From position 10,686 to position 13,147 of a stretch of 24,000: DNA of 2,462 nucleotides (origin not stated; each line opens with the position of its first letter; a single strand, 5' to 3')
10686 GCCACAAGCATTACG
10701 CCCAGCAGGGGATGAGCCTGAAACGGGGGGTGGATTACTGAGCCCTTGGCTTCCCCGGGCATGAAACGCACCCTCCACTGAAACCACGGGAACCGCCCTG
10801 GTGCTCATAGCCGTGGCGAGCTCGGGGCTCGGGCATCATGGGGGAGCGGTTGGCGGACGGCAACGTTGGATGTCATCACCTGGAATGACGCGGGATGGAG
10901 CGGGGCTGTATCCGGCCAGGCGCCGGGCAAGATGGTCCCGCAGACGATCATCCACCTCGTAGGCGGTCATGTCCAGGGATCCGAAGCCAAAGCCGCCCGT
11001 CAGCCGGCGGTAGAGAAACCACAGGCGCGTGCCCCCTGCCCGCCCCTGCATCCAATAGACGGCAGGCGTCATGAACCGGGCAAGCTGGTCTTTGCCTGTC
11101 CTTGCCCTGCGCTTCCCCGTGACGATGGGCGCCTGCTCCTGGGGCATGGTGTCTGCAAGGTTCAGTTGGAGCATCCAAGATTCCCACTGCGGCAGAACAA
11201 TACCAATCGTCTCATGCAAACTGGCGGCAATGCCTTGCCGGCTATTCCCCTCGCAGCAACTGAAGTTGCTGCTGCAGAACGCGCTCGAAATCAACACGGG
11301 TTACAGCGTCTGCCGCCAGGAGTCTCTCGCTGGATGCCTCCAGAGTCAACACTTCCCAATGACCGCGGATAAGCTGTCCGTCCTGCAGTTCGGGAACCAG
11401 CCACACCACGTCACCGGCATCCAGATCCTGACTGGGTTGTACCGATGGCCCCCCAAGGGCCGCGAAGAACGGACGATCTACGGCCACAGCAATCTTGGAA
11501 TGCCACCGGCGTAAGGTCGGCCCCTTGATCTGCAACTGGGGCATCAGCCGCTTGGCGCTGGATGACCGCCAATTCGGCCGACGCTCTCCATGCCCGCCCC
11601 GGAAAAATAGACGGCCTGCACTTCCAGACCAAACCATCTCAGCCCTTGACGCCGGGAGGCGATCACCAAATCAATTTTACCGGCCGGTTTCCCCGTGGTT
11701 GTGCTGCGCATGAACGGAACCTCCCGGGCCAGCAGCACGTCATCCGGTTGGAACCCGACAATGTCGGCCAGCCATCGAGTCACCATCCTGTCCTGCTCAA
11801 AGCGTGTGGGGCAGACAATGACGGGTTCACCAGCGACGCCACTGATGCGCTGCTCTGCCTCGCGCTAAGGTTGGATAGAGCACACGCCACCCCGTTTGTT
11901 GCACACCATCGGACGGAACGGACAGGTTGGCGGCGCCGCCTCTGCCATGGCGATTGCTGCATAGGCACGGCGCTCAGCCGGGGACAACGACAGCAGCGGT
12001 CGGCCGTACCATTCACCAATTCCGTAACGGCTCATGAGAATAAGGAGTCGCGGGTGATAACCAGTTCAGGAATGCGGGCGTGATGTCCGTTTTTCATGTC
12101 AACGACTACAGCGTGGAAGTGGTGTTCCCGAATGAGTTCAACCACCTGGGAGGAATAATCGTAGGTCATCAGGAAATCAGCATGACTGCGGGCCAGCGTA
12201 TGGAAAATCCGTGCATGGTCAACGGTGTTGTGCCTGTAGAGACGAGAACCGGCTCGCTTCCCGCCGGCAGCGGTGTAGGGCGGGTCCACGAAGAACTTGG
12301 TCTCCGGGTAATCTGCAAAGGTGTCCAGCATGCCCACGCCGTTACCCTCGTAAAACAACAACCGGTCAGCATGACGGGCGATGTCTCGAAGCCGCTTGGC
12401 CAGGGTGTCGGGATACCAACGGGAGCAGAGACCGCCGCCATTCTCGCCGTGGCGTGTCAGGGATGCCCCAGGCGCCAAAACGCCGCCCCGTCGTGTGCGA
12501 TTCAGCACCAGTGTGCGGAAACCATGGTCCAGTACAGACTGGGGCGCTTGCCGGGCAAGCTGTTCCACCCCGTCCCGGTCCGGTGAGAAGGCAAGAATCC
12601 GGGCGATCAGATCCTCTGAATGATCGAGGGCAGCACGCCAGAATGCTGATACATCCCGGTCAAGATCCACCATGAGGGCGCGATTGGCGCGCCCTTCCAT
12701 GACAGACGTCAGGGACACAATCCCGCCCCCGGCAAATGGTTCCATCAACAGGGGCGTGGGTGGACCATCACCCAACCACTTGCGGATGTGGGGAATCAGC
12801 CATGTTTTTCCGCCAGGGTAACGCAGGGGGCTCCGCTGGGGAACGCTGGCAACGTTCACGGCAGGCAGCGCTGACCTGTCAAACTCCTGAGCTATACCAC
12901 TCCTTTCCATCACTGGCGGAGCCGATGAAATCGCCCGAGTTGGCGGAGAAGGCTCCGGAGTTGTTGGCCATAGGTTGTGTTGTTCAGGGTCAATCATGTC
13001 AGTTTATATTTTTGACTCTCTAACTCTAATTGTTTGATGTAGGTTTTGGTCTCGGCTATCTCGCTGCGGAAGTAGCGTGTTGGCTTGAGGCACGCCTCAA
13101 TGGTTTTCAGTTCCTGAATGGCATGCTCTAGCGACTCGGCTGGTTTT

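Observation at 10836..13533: Translationally coupled cassette: glycine-zipper membrane protein, then D12 methyltransferase, then decayed NotI-like endonuclease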

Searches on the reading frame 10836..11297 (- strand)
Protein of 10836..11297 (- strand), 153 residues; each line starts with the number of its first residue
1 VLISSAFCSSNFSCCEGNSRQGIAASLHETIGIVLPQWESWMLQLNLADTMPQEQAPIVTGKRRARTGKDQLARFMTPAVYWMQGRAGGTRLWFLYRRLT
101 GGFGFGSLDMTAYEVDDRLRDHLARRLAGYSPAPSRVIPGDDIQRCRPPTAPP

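Call 3: search_protein_families(library=pfam, proteins=[window:10836-11297:-], max_evalue=0.1)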
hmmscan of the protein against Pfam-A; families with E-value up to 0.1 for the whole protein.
window:10836-11297:- (153 aa): 0 families

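Call 5: search_protein_families(library=ncbifam, proteins=[window:10836-11297:-], max_evalue=0.1)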
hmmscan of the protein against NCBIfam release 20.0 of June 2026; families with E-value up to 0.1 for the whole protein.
window:10836-11297:- (153 aa): 1 family
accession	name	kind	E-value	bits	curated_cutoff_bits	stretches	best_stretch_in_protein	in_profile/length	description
TIGR02574.1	stabl_TIGR02574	hypoth_equivalog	0.028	14.4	31.9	1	106-144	19-59/65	putative addiction module component, TIGR02574 family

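Call 6: search_protein_families(library=padloc, proteins=[window:10836-11297:-], max_evalue=0.1)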
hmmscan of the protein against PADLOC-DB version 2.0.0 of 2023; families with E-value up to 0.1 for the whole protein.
window:10836-11297:- (153 aa): 1 family
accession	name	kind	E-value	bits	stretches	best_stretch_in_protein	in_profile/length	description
PDLC03227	MTase_II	-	0.0084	13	1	94-144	68-120/494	Type II methyltransferase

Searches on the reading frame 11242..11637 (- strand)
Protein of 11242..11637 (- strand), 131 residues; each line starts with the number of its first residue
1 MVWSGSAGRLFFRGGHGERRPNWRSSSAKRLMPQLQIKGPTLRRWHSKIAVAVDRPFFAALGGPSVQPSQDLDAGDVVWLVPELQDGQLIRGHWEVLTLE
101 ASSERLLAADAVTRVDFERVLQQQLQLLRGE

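Call 3: search_protein_families(library=pfam, proteins=[window:11242-11637:-], max_evalue=0.1)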
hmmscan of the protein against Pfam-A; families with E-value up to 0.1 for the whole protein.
window:11242-11637:- (131 aa): 1 family
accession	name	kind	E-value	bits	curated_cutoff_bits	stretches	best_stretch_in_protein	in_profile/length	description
PF12183.14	NotI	-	1.2e-19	71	22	1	17-87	162-230/238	Restriction endonuclease NotI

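Call 5: search_protein_families(library=ncbifam, proteins=[window:11242-11637:-], max_evalue=0.1)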
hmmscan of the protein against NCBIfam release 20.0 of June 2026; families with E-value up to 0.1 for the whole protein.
window:11242-11637:- (131 aa): 0 families

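Call 6: search_protein_families(library=padloc, proteins=[window:11242-11637:-], max_evalue=0.1)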
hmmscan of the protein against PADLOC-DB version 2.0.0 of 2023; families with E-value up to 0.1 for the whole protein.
window:11242-11637:- (131 aa): 0 families

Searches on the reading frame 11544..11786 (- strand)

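Call 3: search_protein_families(library=pfam, proteins=[window:11544-11786:-], max_evalue=0.1)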
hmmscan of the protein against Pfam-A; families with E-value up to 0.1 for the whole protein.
window:11544-11786:- (80 aa): 1 family
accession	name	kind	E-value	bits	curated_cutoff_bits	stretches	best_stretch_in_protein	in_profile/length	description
PF12183.14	NotI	-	0.00015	21.7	22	1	29-66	102-143/238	Restriction endonuclease NotI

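Call 5: search_protein_families(library=ncbifam, proteins=[window:11544-11786:-], max_evalue=0.1)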
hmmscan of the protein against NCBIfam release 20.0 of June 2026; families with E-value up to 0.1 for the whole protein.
window:11544-11786:- (80 aa): 0 families

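Call 6: search_protein_families(library=padloc, proteins=[window:11544-11786:-], max_evalue=0.1)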
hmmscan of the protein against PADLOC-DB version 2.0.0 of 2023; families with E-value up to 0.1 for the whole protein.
window:11544-11786:- (80 aa): 0 families

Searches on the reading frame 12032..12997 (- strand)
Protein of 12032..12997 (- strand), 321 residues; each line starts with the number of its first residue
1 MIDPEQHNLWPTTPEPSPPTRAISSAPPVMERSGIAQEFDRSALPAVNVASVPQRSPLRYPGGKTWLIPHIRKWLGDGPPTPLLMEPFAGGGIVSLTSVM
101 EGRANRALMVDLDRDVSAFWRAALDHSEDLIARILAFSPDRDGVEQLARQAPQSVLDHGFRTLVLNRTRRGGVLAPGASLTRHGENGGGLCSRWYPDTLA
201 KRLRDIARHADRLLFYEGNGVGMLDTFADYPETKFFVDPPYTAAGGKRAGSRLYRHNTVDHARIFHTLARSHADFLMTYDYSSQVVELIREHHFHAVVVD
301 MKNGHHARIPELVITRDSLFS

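Call 3: search_protein_families(library=pfam, proteins=[window:12032-12997:-], max_evalue=0.1)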
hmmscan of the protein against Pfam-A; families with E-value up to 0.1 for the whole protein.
window:12032-12997:- (321 aa): 1 family
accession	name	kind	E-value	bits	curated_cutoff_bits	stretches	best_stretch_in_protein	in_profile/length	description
PF02086.21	MethyltransfD12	-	5.2e-11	43.2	22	1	60-135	1-74/253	D12 class N6 adenine-specific DNA methyltransferase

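Call 5: search_protein_families(library=ncbifam, proteins=[window:12032-12997:-], max_evalue=0.1)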
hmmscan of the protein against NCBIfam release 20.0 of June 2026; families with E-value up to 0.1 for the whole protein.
window:12032-12997:- (321 aa): 2 families
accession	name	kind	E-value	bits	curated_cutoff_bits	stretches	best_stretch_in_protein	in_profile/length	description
TIGR00571.1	dam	subfamily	7.7e-10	38.9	114.85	1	56-134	3-75/267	Dam family site-specific DNA-(adenine-N6)-methyltransferase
NF008152.0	PRK10904.1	equivalog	0.0046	16.4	441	1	54-132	4-75/271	adenine-specific DNA-methyltransferase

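Call 6: search_protein_families(library=padloc, proteins=[window:12032-12997:-], max_evalue=0.1)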
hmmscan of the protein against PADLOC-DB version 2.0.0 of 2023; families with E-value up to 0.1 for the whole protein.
window:12032-12997:- (321 aa): 15 families
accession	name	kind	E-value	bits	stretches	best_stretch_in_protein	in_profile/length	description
PDLC04018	PD-Lambda-5_B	-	3.3e-39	132.9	1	55-318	5-272/291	-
PDLC03358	MTase_II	-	2.4e-23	80.9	1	55-292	5-248/301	Type II methyltransferase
PDLC03247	MTase_II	-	5e-19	66.6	1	55-291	3-234/282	Type II methyltransferase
PDLC04019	PD-Lambda-5_B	-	6.7e-19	66.4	1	54-208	3-162/167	-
PDLC03294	MTase_II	-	1.1e-08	33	1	54-134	4-78/272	Type II methyltransferase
PDLC03717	oMTase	-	2.2e-08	31.9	1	55-290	3-234/285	orphan methyltransferase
PDLC03341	MTase_II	-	7.1e-07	27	1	40-133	3-93/316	Type II methyltransferase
PDLC03729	oMTase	-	9.8e-07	26.5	1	54-133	4-76/275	orphan methyltransferase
PDLC03281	MTase_II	-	6.5e-06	24.1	1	55-143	32-117/309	Type II methyltransferase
PDLC03266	MTase_II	-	1.8e-05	22.3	1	58-246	18-202/285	Type II methyltransferase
PDLC03735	oMTase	-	0.00013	19.5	1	58-138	11-92/284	orphan methyltransferase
PDLC03244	MTase_II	-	0.0004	17.6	1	50-243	23-212/295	Type II methyltransferase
PDLC03383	MTase_II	-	0.00071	17.1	1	55-129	19-87/318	Type II methyltransferase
PDLC03349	MTase_II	-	0.035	11.1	1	58-139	9-87/374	Type II methyltransferase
PDLC03264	MTase_II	-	0.045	11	1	48-122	5-74/306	Type II methyltransferase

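Call 40: find_homologous_proteins(query=window:12032-12997:-, max_evalue=1e-20)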
Query window:12032-12997:- (321 aa): 7700 proteins with E <= 1e-20 among 8000 candidates; the best 120 are listed.
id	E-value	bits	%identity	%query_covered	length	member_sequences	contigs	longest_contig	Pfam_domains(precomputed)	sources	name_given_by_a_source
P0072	7.8e-218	740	100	100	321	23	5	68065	PF02086.22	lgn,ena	-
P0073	6.7e-189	645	87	100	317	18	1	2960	PF02086.22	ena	-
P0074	4.0e-185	633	89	97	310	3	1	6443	PF02086.22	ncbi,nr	ncbi:MAG TPA: DNA methyltransferase [Synechococcus sp. UBA8638]|nr:DNA methyltransferase [Synechococ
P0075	4.2e-182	623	86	100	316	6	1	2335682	PF02086.22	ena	-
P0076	1.5e-181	621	86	100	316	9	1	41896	PF02086.22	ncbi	-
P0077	3.9e-181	619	86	100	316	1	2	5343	PF02086.22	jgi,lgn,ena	-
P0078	2.9e-180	617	86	100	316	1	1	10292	PF02086.22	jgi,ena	-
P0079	4.2e-180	616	91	91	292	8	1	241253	PF02086.22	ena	-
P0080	4.1e-173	593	81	100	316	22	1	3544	PF02086.22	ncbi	-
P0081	3.2e-170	584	82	100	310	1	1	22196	PF02086.22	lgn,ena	-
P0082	1.4e-138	480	75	88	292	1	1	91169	PF02086.22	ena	-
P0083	2.5e-135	469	69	95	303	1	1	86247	PF02086.22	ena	-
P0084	8.0e-135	467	70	88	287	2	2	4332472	PF02086.22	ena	-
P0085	9.5e-135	467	73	89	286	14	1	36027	PF02086.22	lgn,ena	-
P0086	4.1e-134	465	73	89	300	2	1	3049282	PF02086.22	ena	-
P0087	1.1e-133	464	70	90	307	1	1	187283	PF02086.22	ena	-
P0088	6.7e-133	461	71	88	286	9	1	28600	PF02086.22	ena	-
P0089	2.3e-132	459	70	88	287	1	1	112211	PF02086.22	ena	-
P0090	7.8e-132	457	71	88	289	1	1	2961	PF02086.22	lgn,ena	-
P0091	4.7e-131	455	69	88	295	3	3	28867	PF02086.22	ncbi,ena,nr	ncbi:MAG: DNA adenine methylase [Bacteroidetes bacterium]|nr:DNA adenine methylase [Bacteroidota bac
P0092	2.0e-130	453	70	88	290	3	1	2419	PF02086.22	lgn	-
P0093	2.1e-129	449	70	88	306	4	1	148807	PF02086.22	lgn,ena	-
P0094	1.2e-127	444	67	88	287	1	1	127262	PF02086.22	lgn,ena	-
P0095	1.5e-127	443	67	90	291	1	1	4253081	PF02086.22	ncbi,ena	-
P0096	1.4e-126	440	69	89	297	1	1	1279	PF02086.22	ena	-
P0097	4.9e-126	438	69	87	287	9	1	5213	PF02086.22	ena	-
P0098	1.0e-125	437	71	88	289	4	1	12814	PF02086.22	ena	-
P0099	1.2e-125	437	71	87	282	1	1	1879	PF02086.22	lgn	-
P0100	1.7e-125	437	66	90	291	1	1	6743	PF02086.22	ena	-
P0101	1.9e-125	436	70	87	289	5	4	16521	PF02086.22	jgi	-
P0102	2.6e-125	436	66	94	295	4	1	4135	PF02086.22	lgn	-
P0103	3.0e-125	436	66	90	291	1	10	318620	PF02086.22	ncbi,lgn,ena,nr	ncbi:MAG: DNA adenine methylase [Rhodothermaceae bacterium]|nr:DNA adenine methylase [Rhodothermacea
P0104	9.3e-125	434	67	93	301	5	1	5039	PF02086.22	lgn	-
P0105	1.0e-124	434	63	93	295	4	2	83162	PF02086.22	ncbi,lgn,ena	-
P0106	1.2e-124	434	69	87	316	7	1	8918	PF02086.22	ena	-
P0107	1.2e-124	434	65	95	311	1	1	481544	PF02086.22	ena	-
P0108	3.2e-124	432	69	87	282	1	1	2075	PF02086.22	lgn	-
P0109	4.9e-124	432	68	88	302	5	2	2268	PF02086.22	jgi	jgi:DNA adenine methylase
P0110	6.6e-124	431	69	87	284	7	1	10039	PF02086.22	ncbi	-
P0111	1.0e-123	431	68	88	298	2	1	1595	PF02086.22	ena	-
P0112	1.0e-123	431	68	89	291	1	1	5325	PF02086.22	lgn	-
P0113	1.3e-123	430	65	90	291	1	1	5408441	PF02086.22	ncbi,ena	-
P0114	2.5e-123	429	68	87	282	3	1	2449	PF02086.22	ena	-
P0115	2.7e-123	429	68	88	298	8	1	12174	PF02086.22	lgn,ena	-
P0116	2.7e-123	429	67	88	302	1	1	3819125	PF02086.22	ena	-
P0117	4.9e-123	429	67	88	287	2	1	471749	PF02086.22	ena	-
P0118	6.0e-123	428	68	89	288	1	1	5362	PF02086.22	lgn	-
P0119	9.2e-123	428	70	87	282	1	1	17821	PF02086.22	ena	-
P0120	1.1e-122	427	67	88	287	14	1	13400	PF02086.22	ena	-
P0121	1.3e-122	427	65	88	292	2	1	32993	PF02086.22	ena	-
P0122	1.7e-122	427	69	87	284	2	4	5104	PF02086.22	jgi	-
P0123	2.0e-122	427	67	88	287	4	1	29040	PF02086.22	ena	-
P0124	2.2e-122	426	67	88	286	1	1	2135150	PF02086.22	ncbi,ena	-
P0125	2.5e-122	426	65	88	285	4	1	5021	PF02086.22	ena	-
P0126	2.5e-122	426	67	88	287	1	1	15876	PF02086.22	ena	-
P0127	4.8e-122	425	67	88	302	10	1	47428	PF02086.22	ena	-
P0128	6.2e-122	425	65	89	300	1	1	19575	PF02086.22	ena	-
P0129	6.4e-122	425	66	88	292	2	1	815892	PF02086.22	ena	-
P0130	6.7e-122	425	67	89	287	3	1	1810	PF02086.22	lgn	-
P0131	8.9e-122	424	67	88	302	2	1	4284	PF02086.22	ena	-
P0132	9.6e-122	424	66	88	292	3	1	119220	PF02086.22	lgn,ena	-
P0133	1.1e-121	424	65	90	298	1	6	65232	PF02086.22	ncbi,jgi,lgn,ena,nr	ncbi:MAG: DNA adenine methylase [Bacteroidetes bacterium]|nr:DNA adenine methylase [Bacteroidota bac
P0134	1.1e-121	424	62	95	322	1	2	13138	PF02086.22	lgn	-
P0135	1.2e-121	424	67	88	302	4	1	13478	PF02086.22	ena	-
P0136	1.3e-121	424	68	88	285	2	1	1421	PF02086.22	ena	-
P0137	1.4e-121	424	63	90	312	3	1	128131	PF02086.22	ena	-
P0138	2.5e-121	423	65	90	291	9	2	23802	PF02086.22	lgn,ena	-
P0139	2.8e-121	423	66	88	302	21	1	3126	PF02086.22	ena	-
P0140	3.3e-121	423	67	89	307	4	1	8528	PF02086.22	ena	-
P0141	3.5e-121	422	67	91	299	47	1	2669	PF02086.22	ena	-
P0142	3.8e-121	422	65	92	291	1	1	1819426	PF02086.22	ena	-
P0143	3.9e-121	422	67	88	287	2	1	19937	PF02086.22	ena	-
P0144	5.1e-121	422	66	88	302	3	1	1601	PF02086.22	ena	-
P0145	6.2e-121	422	67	86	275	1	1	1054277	PF02086.22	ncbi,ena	-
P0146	8.4e-121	421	63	90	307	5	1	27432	PF02086.22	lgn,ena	-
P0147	9.1e-121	421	63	90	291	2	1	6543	PF02086.22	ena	-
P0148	1.7e-120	420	60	97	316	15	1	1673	PF02086.22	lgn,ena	-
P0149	1.8e-120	420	63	88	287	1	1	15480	PF02086.22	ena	-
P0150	2.1e-120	420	68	87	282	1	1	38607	PF02086.22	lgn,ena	-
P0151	3.1e-120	419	67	87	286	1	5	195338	PF02086.22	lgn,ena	-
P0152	9.4e-120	418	68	87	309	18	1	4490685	PF02086.22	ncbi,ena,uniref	ncbi:DNA adenine methylase [Candidatus Poriferisodalis sp.]|uniref:DNA adenine methylase n=1 Tax=Can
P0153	1.4e-119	417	66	87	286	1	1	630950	PF02086.22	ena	-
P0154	1.4e-119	417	66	89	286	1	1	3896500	PF02086.22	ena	-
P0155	1.8e-119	417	66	88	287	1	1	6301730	PF02086.22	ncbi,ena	-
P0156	2.6e-119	416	68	87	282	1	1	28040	PF02086.22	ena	-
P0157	3.7e-119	416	66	87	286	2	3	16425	PF02086.22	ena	-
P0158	4.9e-119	415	68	87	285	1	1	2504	PF02086.22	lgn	-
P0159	5.0e-119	415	67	87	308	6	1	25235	PF02086.22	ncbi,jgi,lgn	-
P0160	8.2e-119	415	64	88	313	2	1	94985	PF02086.22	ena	-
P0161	9.3e-119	414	66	87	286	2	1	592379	PF02086.22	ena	-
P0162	1.2e-118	414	65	88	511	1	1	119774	PF12760.13,PF02086.22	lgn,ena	-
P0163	1.2e-118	414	67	87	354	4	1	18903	PF02086.22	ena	-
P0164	1.3e-118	414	64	89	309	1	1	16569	PF02086.22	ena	-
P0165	1.6e-118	414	65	88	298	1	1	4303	PF02086.22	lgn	-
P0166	1.7e-118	414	64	88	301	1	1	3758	PF02086.22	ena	-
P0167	1.8e-118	414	65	88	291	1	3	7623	PF02086.22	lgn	-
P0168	2.0e-118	413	67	87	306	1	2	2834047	PF02086.22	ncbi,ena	-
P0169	2.2e-118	413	69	87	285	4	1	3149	PF02086.22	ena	-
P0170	2.4e-118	413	64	87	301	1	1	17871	PF02086.22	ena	-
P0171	2.5e-118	413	62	89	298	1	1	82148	PF02086.22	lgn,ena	-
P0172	2.6e-118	413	64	88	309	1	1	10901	PF02086.22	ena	-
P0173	4.3e-118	412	66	88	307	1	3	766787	PF02086.22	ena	-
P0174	7.8e-118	411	63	90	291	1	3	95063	PF02086.22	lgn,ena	-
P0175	9.4e-118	411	63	90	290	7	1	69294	PF02086.22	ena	-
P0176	1.4e-117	411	63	87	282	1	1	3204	PF02086.22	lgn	-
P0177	1.8e-117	410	68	87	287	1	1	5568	PF02086.22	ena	-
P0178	2.3e-117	410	64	88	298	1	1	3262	PF02086.22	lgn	-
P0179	2.4e-117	410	64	88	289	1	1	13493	PF02086.22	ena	-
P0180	3.2e-117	409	66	91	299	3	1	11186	PF02086.22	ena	-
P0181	4.2e-117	409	68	82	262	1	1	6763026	PF02086.22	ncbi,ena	-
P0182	4.3e-117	409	62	90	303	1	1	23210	PF02086.22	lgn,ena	-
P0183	4.7e-117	409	64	89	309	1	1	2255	PF02086.22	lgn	-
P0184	5.2e-117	409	64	88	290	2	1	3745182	PF02086.22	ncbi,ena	-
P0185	7.1e-117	408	68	87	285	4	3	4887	PF02086.22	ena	-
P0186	1.4e-116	407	67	85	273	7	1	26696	PF02086.22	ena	-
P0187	1.4e-116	407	64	88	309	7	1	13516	PF02086.22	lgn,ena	-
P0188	1.5e-116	407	66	87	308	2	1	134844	PF02086.22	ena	-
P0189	2.2e-116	407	65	85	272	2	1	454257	PF02086.22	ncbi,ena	-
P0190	2.7e-116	406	63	88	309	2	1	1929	PF02086.22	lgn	-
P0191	4.4e-116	406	61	93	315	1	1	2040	PF02086.22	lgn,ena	-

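Call 43: find_related_loci(query=A4, collection=metagenome_contigs, flank=4000)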
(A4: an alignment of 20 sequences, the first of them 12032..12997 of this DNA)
Query A4 (321 aa) in metagenome_contigs; peptide patterns used: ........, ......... (x = any residue, [..] = any of these).
600 stretches matched a pattern (row limit reached: there are more); 592 encode a relative of the query (tblastn E <= 1e-3); the best 80 are kept; 80 distinct loci.
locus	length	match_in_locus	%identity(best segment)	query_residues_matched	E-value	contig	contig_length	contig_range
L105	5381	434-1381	86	1-321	0e+0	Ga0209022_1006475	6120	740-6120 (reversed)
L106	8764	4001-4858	68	34-321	4e-127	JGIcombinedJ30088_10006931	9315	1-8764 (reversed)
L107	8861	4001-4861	60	32-320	1e-117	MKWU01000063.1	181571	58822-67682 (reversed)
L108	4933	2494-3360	58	33-321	3e-110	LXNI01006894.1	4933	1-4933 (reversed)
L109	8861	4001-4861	58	36-321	3e-105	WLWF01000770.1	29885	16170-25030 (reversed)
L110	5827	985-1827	55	42-320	1e-98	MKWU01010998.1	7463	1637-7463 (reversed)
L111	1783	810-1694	49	22-317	6e-92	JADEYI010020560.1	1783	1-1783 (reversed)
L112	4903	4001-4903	48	6-306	5e-85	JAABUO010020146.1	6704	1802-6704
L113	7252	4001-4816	50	47-317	2e-84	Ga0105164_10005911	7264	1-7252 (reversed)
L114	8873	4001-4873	46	24-317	4e-84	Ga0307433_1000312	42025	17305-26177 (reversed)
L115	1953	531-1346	50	47-317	6e-88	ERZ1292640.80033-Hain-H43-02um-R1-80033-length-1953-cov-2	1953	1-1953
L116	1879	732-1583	50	36-317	6e-88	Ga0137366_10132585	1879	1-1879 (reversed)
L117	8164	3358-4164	49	47-315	2e-83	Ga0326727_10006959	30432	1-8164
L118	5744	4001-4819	49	46-317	2e-83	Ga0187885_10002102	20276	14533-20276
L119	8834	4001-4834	49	47-314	8e-84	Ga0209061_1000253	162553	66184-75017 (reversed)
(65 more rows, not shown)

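Call 61: search_protein_families(library=phrogs, proteins=[window:12032-12997:-], max_evalue=0.01)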
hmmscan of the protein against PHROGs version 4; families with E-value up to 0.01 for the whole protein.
window:12032-12997:- (321 aa): 2 families
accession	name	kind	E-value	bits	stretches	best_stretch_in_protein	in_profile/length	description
phrog_56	-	other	3.9e-25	90.2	1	54-303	61-304/647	DNA methyltransferase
phrog_1996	-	other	0.0017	19.3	1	200-303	24-125/150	DNA methyltransferase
